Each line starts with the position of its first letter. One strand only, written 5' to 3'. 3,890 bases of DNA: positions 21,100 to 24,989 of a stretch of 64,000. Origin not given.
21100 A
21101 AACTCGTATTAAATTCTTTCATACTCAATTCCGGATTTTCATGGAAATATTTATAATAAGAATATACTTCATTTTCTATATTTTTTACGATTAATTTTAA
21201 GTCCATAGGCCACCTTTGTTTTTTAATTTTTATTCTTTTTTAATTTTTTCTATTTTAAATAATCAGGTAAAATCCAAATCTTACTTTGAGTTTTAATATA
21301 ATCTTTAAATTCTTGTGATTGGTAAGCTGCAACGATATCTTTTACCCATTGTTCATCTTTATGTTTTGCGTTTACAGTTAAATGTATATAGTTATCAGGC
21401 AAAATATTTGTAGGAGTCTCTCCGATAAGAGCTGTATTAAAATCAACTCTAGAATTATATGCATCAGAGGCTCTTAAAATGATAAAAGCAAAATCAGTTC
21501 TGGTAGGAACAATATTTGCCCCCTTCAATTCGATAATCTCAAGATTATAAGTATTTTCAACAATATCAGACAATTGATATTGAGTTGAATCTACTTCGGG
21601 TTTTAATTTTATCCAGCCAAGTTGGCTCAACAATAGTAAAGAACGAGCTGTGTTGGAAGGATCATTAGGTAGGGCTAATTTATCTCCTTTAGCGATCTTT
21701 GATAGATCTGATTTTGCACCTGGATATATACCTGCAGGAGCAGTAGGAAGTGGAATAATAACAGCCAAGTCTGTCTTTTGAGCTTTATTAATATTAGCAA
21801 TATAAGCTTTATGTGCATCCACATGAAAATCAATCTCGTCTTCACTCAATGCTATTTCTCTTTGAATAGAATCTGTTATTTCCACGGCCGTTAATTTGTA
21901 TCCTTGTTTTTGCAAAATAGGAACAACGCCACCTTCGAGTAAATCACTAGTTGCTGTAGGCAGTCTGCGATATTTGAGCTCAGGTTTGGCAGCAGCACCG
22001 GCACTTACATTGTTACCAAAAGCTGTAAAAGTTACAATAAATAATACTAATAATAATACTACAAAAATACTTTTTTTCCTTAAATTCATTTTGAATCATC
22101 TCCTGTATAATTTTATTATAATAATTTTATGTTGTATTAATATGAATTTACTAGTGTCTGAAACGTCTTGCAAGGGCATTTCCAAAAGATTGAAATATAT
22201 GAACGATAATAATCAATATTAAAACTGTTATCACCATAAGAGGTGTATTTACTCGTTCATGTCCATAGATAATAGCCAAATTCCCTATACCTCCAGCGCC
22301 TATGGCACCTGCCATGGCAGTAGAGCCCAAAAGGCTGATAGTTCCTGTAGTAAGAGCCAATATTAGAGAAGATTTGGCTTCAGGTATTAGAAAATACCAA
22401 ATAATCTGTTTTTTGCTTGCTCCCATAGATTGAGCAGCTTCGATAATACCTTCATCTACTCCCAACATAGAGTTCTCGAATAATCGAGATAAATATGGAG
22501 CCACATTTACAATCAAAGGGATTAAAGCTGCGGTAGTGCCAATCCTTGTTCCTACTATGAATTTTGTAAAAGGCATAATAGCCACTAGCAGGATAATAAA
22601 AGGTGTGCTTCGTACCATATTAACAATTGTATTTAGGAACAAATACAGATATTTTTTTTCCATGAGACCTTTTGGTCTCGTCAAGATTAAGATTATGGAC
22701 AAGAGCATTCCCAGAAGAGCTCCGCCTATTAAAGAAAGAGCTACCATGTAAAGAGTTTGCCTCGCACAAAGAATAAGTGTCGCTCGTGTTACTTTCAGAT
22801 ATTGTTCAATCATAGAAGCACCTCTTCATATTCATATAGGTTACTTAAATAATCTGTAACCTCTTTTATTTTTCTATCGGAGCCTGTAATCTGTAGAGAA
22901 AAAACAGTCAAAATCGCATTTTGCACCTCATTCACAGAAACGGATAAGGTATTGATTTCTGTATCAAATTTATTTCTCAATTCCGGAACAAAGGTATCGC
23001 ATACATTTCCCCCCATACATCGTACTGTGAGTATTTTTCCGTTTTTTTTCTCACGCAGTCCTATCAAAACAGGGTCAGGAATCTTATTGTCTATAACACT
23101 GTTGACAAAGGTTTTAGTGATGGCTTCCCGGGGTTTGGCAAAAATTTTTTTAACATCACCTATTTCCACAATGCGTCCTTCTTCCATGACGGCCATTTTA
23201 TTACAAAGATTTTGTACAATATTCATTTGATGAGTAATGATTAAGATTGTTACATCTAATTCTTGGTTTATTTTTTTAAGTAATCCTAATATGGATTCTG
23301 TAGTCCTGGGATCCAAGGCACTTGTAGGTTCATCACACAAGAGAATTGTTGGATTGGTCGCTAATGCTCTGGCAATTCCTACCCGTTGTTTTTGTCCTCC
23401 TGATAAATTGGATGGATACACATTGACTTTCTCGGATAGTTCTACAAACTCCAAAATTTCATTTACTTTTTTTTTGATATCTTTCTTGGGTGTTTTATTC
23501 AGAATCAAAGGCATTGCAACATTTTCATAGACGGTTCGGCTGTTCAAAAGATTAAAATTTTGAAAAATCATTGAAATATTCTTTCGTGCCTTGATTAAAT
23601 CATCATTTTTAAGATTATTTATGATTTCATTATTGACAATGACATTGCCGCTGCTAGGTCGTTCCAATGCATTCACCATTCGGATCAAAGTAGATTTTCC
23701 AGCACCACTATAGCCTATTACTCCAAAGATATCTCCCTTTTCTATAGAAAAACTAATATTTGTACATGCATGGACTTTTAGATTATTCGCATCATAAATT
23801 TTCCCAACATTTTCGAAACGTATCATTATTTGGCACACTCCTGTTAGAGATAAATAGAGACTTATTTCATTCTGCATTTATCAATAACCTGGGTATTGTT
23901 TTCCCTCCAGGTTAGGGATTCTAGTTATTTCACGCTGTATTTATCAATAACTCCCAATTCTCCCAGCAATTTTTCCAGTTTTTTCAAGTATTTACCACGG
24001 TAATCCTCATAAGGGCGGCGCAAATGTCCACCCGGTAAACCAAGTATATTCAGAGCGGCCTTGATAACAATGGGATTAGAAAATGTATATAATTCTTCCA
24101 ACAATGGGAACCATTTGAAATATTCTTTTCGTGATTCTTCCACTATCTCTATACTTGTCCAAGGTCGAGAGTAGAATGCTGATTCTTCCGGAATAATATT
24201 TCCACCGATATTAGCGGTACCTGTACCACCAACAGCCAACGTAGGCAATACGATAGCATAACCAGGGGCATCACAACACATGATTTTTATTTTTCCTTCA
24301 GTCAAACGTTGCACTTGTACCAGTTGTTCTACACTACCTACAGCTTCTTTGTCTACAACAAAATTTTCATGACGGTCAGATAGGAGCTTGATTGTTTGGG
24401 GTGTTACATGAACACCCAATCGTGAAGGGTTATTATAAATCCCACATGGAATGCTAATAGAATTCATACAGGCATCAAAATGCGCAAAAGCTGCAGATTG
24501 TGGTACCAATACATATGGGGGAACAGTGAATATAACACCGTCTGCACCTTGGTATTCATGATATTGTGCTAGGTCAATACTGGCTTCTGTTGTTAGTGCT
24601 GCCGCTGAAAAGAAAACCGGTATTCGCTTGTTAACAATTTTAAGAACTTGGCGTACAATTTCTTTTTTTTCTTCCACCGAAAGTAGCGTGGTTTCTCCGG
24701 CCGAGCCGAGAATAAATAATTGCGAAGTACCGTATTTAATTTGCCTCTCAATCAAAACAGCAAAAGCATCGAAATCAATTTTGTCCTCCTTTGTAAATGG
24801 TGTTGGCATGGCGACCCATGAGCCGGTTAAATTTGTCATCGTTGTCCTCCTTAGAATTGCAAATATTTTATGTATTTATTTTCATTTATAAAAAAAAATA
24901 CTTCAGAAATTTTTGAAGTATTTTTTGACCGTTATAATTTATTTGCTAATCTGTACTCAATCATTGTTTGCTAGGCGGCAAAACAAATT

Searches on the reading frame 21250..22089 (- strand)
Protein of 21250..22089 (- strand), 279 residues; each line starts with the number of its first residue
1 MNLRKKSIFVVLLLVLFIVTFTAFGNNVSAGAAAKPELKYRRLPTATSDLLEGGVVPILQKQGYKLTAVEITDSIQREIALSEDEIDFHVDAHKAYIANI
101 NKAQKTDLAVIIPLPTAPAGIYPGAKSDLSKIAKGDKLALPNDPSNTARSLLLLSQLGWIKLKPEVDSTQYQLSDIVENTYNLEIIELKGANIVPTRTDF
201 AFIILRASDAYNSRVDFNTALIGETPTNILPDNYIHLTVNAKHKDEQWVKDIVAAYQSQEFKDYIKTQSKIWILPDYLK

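Call 7: search_protein_families(library=pfam, proteins=[window:21250-22089:-])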
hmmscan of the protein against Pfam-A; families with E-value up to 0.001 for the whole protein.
window:21250-22089:- (279 aa): 1 family
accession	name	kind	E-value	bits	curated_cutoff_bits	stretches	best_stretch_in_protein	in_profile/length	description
PF03180.19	Lipoprotein_9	-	1e-42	146.4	27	1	44-269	7-228/236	NlpA lipoprotein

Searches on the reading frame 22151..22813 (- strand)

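Call 7: search_protein_families(library=pfam, proteins=[window:22151-22813:-])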
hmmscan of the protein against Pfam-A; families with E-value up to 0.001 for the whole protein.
window:22151-22813:- (220 aa): 1 family
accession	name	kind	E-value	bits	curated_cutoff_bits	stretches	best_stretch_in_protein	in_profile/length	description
PF00528.27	BPD_transp_1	-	1.9e-18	67.3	26.4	1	43-219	9-183/184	Binding-protein-dependent transport system inner membrane component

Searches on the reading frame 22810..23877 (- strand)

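Call 7: search_protein_families(library=pfam, proteins=[window:22810-23877:-])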
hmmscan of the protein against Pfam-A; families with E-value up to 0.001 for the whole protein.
window:22810-23877:- (355 aa): 4 families
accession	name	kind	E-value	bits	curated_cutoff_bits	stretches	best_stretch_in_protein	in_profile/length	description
PF00005.33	ABC_tran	-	1.9e-35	122.9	25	1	39-186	2-137/137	ABC transporter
PF13304.12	AAA_21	-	1.3e-11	45.6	27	1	93-221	199-303/304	AAA domain, putative AbiEii toxin, Type IV TA system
PF02463.25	SMC_N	-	3.7e-09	36.8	40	1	41-231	18-212/220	RecF/RecN/SMC N terminal domain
PF09383.16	NIL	-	0.00081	19.7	24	0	282-346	2-66/73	NIL domain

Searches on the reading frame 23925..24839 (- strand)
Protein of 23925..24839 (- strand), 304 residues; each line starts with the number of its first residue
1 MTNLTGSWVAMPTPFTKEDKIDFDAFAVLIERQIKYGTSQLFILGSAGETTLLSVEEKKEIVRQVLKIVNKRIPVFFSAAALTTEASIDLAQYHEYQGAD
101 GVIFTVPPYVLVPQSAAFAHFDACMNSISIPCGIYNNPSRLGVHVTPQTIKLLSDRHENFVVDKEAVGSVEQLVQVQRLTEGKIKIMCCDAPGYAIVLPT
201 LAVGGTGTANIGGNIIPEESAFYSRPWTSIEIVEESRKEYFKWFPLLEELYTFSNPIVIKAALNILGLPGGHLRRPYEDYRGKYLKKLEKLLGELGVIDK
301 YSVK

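Call 7: search_protein_families(library=pfam, proteins=[window:23925-24839:-])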
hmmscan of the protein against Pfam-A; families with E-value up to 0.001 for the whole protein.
window:23925-24839:- (304 aa): 1 family
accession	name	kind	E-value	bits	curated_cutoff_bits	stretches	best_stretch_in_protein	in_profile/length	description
PF00701.28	DHDPS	-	2.9e-48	164.5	22.1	1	4-292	2-286/289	Dihydrodipicolinate synthetase family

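Call 12: find_related_loci(query=window:23925-24839:-, collection=genome_contigs, flank=3000)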
Query window:23925-24839:- (304 aa) in genome_contigs; peptide patterns used: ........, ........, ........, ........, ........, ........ (x = any residue, [..] = any of these).
75 stretches matched a pattern; 22 encode a relative of the query (tblastn E <= 1e-3); 22 distinct loci.
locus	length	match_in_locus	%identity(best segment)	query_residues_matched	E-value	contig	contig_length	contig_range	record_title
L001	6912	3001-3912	79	1-304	2e-168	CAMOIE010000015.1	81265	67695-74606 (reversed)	MAG: uncultured Treponema sp. isolate SRR873605_bin.103_metaWRAP_v1.3_MAG genome assembly, contig: NODE_260_length_81265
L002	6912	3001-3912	78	1-304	4e-167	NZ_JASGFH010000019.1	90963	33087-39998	MAG: Lacrimispora sp. isolate 1H200 JMF-2111-06-0001.hyb.bin.200_18, whole genome shotgun sequence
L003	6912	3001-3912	78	1-304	1e-166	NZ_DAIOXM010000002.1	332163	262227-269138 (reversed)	MAG: Lacrimispora sp. isolate CTOTU50281 NODE_9_length_332163_cov_8.536181, whole genome shotgun sequence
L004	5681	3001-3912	78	1-304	4e-167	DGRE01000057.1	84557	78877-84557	MAG TPA_asm: Hungatella sp. UBA4396 UBA4396_contig_160, whole genome shotgun sequence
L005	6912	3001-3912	77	1-304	4e-166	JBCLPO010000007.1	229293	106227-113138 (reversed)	Lachnospiraceae bacterium 54-53 voucher GPTB0138 scaffold7, whole genome shotgun sequence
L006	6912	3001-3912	76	1-304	2e-164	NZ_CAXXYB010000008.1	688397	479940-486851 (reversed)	MAG: uncultured Sphaerochaeta sp. isolate 48f6b080-9245-4a9c-843d-bb55bb1ae2bc contig_8, whole genome shotgun sequence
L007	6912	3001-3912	77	1-304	2e-164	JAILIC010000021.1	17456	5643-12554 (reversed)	MAG: Treponema sp. isolate RUI140 k141_10571809_flag=0_multi=9.6360_len=17456, whole genome shotgun sequence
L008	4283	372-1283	76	1-304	2e-165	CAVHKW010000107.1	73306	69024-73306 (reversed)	uncultured Oscillospiraceae bacterium isolate H07653-L1_cleanbin_000033 genome assembly, contig: Spades_H07653-L1_contig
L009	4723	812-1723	76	1-304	8e-164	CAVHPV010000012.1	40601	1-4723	Faecalibacterium sp. CAG:74 isolate H07682-L1_cleanbin_000058 genome assembly, contig: Spades_H07682-L1_contig_628, whol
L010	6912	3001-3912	73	1-304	3e-158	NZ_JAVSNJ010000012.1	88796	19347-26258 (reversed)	Sphaerochaeta sp. PS 12, whole genome shotgun sequence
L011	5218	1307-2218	73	1-304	6e-159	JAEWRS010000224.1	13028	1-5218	MAG: Bacillota bacterium isolate OH_SBrB_7 k127_190867, whole genome shotgun sequence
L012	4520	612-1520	74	1-303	4e-159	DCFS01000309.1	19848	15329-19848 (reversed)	MAG TPA_asm: Treponema sp. UBA1798 UBA1798_contig_28233, whole genome shotgun sequence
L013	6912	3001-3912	72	1-304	8e-157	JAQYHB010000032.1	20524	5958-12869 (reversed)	MAG: Spirochaetales bacterium isolate SUG1938 k141_248365, whole genome shotgun sequence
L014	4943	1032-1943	71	1-304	3e-157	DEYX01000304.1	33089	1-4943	MAG TPA_asm: Hungatella sp. UBA3147 UBA3147_contig_370, whole genome shotgun sequence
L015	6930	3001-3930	70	1-303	2e-152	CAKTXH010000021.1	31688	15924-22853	MAG: uncultured Clostridia bacterium isolate REFINED_METABAT215_TOP10_CONTIGS_1500_ASSEMBLY_K77_MERGED__Hadza_MoBio_hadz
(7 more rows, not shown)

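Call 14: find_encoding_contigs(protein=window:23925-24839:-, flank=3000, max_places=10)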
Protein window:23925-24839:- (304 aa): 1 contig read that carries it; 1 place shown.
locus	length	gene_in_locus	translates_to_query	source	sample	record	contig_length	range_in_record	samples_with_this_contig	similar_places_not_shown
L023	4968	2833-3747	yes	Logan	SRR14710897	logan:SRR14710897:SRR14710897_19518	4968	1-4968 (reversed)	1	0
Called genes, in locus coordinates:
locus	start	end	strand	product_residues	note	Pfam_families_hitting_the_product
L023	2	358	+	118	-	?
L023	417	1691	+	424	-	PF07005:SBD_N, PF17042:NBD_C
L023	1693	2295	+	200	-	PF00596:Aldolase_II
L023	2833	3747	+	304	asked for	PF00701:DHDPS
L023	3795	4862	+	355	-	PF02463:SMC_N, PF00005:ABC_tran, PF13304:AAA_21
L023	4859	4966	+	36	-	?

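Call 16: find_homologous_proteins(query=window:23925-24839:-, max_evalue=1e-80)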
Query window:23925-24839:- (304 aa): 589 proteins with E <= 1e-80 among 4078 candidates; the best 120 are listed.
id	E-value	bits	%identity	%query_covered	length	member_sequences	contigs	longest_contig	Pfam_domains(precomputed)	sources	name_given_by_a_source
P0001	2.5e-200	682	100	100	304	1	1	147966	PF00701.29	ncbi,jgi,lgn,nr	ncbi:MAG: dihydrodipicolinate synthase family protein [Fusobacteriaceae bacterium]|jgi:4-hydroxy-tet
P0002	1.5e-191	653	96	100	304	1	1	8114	PF00701.29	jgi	jgi:4-hydroxy-tetrahydrodipicolinate synthase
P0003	2.1e-169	581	83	100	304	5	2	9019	PF00701.29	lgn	-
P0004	4.6e-168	576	83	100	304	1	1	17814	PF00701.29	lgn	-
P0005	5.2e-163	560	80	100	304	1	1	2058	PF00701.29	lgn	-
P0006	9.8e-163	559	79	100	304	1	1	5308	PF00701.29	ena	-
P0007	6.9e-162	556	79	100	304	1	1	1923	PF00701.29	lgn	-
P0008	1.9e-160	551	78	100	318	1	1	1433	PF00701.29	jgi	-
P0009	1.7e-159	548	79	100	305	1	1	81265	PF00701.29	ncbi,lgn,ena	-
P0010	3.5e-159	547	77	100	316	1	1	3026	PF00701.29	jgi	jgi:4-hydroxy-tetrahydrodipicolinate synthase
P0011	7.1e-159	546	77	100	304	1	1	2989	PF00701.29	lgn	-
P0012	1.9e-158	545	77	100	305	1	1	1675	PF00701.29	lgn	-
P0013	2.1e-158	544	78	100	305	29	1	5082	PF00701.29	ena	-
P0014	2.5e-158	544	77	100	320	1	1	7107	PF00701.29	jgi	jgi:4-hydroxy-tetrahydrodipicolinate synthase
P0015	4.5e-158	543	77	100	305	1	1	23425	PF00701.29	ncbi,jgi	-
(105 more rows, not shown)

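Call 18: find_encoding_contigs(protein=P0002, flank=4000, max_places=4)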
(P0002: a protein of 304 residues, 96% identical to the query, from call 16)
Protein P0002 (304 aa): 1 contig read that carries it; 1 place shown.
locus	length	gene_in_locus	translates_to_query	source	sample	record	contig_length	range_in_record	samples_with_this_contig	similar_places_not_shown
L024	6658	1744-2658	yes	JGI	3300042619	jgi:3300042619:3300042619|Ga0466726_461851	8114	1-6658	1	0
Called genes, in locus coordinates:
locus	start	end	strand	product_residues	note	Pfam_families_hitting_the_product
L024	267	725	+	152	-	-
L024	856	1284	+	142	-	PF00903:Glyoxalase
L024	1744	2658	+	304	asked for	PF00701:DHDPS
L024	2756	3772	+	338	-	PF00005:ABC_tran, PF02463:SMC_N, PF13304:AAA_21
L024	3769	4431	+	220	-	PF00528:BPD_transp_1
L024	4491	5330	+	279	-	PF03180:Lipoprotein_9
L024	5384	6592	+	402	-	PF01546:Peptidase_M20, PF07687:M20_dimer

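Call 19: find_encoding_contigs(protein=P0003, flank=4000, max_places=4)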
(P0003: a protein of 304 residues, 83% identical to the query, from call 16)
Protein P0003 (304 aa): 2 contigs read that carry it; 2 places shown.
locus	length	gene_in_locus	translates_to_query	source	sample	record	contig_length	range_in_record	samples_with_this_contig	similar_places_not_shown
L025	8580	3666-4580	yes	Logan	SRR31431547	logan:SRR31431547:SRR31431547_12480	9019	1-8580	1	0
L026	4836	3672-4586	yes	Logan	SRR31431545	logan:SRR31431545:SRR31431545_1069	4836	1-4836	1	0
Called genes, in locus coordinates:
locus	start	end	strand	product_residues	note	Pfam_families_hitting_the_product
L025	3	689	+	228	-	?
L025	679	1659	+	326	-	PF02195:ParB_N, PF17762:HTH_ParB, PF01381:HTH_3 (faint), PF23552:ParB_C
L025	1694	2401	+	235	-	PF04474:DUF554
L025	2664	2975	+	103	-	PF12637:TSCPD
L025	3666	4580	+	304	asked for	PF00701:DHDPS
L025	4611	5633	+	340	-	PF00005:ABC_tran, PF02463:SMC_N (weak), PF13304:AAA_21 (weak)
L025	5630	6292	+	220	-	PF00528:BPD_transp_1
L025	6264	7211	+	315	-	PF03180:Lipoprotein_9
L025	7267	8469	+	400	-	PF01546:Peptidase_M20, PF07687:M20_dimer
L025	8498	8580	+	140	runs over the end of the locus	PF03479:PCC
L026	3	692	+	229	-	?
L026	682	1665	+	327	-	PF02195:ParB_N, PF17762:HTH_ParB, PF01381:HTH_3 (faint), PF23552:ParB_C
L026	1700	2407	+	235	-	PF04474:DUF554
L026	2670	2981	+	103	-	PF12637:TSCPD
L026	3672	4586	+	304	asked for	PF00701:DHDPS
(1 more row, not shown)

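Call 20: find_encoding_contigs(protein=P0004, flank=4000, max_places=4)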
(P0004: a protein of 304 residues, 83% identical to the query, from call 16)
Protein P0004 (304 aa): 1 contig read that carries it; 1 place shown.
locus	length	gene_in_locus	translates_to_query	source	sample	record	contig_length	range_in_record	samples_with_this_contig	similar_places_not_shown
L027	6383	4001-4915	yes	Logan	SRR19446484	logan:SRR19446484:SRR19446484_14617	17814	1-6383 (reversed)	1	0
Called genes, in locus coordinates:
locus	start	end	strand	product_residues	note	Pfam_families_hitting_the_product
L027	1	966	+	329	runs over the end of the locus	PF03401:TctC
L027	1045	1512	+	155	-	PF07331:TctB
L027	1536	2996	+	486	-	PF01970:TctA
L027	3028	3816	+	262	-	PF02633:Creatininase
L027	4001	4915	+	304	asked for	PF00701:DHDPS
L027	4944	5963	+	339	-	PF00005:ABC_tran, PF02463:SMC_N (weak), PF13304:AAA_21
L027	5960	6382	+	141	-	?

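Call 33: find_encoding_contigs(protein=P0002, flank=10000, max_places=2)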
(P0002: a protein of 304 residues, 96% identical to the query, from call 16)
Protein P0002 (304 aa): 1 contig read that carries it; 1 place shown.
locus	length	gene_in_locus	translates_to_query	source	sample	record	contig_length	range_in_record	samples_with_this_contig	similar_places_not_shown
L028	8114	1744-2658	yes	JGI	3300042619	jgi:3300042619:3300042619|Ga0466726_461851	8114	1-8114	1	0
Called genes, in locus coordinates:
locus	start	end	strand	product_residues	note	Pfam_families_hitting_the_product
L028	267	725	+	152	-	-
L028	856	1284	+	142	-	PF00903:Glyoxalase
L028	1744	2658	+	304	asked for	PF00701:DHDPS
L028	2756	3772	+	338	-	PF00005:ABC_tran, PF02463:SMC_N, PF13304:AAA_21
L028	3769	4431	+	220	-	PF00528:BPD_transp_1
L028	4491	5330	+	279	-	PF03180:Lipoprotein_9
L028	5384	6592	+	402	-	PF01546:Peptidase_M20, PF07687:M20_dimer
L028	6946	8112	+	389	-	?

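Call 45: find_encoding_contigs(protein=P0006, flank=3000, max_places=3)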
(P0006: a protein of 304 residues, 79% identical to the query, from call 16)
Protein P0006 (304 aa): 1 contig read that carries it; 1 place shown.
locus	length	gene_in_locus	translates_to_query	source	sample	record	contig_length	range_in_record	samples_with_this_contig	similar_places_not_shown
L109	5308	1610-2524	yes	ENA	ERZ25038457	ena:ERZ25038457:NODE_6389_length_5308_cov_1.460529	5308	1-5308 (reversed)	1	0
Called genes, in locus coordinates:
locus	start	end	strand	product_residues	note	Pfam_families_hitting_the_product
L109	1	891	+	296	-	?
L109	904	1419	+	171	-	PF04519:Bactofilin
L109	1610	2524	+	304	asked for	PF00701:DHDPS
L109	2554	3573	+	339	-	PF02463:SMC_N, PF00005:ABC_tran, PF13304:AAA_21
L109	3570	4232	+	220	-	PF00528:BPD_transp_1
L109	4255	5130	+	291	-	PF03180:Lipoprotein_9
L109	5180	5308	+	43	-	?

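Call 46: find_encoding_contigs(protein=P0005, flank=3000, max_places=3)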
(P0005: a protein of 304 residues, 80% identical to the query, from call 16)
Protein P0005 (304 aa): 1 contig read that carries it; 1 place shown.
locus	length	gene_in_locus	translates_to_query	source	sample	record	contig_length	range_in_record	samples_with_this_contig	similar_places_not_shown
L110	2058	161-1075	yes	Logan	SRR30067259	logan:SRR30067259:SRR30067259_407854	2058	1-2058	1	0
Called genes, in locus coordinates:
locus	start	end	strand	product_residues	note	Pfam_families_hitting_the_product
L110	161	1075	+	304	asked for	PF00701:DHDPS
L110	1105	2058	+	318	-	?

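Call 60: search_protein_families(library=ncbifam, proteins=[window:23925-24839:-], max_evalue=0.00001)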
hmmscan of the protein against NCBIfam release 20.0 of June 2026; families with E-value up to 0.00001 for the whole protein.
window:23925-24839:- (304 aa): 7 families
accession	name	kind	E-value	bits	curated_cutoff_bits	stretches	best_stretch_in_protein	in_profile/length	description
TIGR00674.1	dapA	equivalog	2.5e-55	187.3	206.15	1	7-292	2-283/286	4-hydroxy-tetrahydrodipicolinate synthase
TIGR02313.1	HpaI-NOT-DapA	exception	1.8e-40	138.6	396.7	1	5-300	2-294/294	2,4-dihydroxyhept-2-ene-1,7-dioic acid aldolase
NF002958.0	PRK03620.1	subfamily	3.7e-25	88.4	278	1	13-295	20-299/307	5-dehydro-4-deoxyglucarate dehydratase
TIGR03249.1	KdgD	equivalog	3.3e-24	85.5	373.95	1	13-293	18-296/299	5-dehydro-4-deoxyglucarate dehydratase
NF003164.0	PRK04147.1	equivalog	2.2e-19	69.8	281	1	2-292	2-287/294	N-acetylneuraminate lyase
NF040954.1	Arch_KDGaldase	equivalog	1.1e-14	54.5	390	1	13-153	9-147/288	bifunctional 2-dehydro-3-deoxy-phosphogluconate/2-dehydro-3-deoxy-6-phosphogalactonate aldolase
TIGR00683.1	nanA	equivalog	4.6e-13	49.1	382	1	5-183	2-180/293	N-acetylneuraminate lyase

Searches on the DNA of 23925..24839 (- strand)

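Call 42: search_rna_families(sources=[L001, L002, L003, L004, L005, L006, L007, L010, L011, L012, L013, L014, L015, L016, L018, L019, L020, L025, L027, L028], threshold=gathering)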
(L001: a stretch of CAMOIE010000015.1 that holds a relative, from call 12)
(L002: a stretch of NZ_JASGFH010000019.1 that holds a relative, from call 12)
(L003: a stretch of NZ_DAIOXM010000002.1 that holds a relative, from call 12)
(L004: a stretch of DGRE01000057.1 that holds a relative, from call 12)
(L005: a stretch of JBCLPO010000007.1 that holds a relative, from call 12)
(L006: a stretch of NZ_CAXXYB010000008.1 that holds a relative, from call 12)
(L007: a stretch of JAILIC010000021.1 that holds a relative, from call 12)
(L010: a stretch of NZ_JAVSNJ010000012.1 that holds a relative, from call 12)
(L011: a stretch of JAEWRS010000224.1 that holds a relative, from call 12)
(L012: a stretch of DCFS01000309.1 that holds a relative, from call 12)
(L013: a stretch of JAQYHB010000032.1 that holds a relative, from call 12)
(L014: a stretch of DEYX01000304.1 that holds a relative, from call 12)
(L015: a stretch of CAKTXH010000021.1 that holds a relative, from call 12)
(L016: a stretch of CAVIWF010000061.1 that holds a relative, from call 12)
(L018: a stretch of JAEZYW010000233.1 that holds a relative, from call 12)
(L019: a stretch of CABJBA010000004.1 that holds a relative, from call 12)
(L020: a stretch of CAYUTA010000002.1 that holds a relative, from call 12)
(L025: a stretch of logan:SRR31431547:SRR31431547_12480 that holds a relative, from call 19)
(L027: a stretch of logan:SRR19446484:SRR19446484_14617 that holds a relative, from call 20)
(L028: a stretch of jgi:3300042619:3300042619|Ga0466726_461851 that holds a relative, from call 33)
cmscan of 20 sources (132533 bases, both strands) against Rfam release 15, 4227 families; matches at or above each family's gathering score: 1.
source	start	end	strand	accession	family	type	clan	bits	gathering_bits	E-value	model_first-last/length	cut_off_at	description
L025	2481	2554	+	RF00005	tRNA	Gene; tRNA;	CL00001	65.5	29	1.1e-11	1-71/71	no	tRNA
